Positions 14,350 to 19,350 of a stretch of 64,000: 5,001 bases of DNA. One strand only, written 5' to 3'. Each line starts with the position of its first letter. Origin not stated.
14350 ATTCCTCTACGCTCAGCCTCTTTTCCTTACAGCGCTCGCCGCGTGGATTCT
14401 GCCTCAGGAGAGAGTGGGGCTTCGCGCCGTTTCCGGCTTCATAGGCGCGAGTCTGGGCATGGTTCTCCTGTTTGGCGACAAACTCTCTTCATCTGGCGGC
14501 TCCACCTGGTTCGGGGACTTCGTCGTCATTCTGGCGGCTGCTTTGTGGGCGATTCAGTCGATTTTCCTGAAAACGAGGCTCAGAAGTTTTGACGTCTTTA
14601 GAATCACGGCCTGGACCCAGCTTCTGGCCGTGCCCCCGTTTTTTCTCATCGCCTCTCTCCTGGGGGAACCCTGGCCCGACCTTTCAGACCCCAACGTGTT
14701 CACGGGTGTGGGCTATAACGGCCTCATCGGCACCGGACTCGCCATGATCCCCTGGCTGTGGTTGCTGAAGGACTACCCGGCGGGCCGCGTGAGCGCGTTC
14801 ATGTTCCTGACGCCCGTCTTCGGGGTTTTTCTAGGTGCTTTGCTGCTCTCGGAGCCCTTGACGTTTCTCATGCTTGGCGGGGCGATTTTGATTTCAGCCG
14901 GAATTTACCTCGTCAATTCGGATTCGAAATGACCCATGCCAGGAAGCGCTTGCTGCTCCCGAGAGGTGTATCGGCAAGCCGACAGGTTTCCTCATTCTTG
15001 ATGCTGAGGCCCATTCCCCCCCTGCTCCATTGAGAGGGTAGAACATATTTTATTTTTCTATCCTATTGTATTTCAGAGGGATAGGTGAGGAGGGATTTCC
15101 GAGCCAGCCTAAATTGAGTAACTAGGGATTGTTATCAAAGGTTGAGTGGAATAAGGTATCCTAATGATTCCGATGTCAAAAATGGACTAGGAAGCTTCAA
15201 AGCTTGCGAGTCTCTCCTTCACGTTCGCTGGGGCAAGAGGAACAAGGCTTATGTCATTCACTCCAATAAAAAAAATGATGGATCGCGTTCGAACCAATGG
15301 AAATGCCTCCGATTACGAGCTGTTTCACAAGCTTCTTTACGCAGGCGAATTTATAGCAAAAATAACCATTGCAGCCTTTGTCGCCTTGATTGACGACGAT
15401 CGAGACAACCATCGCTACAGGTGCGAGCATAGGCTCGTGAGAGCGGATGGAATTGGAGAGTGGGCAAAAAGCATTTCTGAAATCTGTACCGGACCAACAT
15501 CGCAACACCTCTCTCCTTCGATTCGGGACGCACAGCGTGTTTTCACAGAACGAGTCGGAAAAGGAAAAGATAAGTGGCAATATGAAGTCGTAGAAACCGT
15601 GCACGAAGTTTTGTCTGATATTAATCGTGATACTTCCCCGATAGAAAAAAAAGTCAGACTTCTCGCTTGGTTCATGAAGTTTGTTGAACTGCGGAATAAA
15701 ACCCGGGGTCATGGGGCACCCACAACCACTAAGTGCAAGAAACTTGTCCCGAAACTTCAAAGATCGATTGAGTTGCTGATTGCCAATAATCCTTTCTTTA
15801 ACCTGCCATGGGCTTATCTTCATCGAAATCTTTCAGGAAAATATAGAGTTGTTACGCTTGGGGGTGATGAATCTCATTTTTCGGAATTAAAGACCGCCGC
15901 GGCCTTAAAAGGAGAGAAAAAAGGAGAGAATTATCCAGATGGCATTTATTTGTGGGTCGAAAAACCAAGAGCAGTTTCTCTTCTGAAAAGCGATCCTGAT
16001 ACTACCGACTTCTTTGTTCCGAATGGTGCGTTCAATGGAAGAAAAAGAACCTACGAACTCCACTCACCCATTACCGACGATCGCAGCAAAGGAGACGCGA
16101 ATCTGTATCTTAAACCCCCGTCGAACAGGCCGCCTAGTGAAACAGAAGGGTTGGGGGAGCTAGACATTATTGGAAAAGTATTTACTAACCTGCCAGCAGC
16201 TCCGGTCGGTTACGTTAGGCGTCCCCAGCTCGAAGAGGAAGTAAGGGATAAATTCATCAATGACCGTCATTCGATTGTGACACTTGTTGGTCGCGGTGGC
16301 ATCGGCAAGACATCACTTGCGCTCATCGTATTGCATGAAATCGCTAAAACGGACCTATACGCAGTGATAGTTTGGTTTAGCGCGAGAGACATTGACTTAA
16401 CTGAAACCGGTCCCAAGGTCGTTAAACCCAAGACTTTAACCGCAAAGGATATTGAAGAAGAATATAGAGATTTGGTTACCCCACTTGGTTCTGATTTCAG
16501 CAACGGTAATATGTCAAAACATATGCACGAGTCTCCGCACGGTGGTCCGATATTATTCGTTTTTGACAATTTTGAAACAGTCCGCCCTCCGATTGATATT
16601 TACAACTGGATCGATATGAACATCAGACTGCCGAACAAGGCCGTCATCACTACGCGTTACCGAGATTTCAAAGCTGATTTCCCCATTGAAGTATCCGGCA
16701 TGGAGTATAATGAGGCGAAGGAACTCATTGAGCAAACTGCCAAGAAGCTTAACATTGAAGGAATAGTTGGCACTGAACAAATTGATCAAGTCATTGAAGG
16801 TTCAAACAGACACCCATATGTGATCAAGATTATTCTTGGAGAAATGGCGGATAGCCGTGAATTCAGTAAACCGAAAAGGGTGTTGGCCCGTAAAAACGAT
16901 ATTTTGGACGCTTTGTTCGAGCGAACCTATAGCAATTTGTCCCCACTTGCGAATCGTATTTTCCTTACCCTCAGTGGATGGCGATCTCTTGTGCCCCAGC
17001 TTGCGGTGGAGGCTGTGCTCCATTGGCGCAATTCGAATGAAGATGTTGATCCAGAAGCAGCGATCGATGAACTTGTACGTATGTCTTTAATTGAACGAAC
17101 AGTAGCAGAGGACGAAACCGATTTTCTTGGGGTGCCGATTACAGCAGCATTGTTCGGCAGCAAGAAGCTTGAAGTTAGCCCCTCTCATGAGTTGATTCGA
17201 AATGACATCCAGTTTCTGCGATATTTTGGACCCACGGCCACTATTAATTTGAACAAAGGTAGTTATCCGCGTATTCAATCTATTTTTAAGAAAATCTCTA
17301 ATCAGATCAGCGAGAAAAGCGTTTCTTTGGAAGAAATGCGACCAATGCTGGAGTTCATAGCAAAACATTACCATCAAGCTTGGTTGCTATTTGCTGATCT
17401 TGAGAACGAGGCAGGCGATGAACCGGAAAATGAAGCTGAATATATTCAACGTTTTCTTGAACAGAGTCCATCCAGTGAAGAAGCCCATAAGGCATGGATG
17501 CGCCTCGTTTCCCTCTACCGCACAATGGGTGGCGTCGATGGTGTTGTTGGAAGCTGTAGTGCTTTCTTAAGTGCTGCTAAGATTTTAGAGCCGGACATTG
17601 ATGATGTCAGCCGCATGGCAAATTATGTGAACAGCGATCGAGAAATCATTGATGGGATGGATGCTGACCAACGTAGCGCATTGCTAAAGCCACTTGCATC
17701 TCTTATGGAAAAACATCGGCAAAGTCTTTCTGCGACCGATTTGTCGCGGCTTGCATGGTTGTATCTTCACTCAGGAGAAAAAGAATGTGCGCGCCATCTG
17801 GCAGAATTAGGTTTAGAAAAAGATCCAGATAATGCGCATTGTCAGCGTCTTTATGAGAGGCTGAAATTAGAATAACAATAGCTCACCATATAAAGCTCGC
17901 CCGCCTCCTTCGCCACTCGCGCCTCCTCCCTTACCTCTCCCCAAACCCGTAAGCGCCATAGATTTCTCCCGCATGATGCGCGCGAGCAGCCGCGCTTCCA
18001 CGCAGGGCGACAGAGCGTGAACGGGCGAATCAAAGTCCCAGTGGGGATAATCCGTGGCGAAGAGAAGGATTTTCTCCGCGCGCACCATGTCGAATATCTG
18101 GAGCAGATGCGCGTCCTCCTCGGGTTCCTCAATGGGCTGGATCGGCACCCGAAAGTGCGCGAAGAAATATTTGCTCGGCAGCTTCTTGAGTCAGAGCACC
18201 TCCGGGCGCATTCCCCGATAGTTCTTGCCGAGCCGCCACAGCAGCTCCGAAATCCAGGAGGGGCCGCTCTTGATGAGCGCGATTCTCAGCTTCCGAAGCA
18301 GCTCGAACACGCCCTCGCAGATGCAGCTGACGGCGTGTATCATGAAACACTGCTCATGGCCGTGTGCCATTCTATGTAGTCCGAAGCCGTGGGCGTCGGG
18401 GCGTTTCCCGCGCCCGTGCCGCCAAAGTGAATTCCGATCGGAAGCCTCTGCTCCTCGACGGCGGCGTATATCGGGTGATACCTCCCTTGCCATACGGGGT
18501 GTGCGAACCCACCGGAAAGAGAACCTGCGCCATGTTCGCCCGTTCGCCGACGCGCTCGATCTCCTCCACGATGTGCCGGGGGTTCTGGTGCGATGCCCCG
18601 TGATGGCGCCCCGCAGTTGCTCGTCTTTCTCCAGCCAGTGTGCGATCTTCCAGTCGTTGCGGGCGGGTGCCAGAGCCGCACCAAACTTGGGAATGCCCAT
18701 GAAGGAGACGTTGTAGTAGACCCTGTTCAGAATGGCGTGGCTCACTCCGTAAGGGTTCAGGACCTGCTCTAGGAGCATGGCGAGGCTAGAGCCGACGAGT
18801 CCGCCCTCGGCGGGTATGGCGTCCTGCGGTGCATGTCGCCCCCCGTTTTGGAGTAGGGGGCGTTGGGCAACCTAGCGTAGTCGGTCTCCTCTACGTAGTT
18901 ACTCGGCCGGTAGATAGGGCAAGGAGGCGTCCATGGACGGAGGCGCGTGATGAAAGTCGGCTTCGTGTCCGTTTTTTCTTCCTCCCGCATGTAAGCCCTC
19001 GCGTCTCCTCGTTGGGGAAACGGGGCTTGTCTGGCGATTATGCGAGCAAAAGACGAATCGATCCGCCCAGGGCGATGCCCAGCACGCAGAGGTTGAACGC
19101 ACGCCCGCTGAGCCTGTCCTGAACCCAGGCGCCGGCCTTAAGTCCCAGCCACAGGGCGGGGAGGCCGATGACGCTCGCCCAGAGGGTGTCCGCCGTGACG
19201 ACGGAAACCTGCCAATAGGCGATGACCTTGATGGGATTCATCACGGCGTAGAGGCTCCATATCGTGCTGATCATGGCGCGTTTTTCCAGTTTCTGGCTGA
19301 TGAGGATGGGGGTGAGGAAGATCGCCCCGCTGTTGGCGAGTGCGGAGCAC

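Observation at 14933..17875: AT-rich single-gene island encoding an 874-aa STAND/NB-ARC NTPase with a HEPN-like N-terminal domain (Avs-like antiviral candidate)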

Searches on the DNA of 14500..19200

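Call 68: search_rna_families(source=window, start=14500, end=19200, threshold=evalue, max_evalue=1)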
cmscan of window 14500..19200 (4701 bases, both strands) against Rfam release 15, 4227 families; matches with E-value up to 1: 0.
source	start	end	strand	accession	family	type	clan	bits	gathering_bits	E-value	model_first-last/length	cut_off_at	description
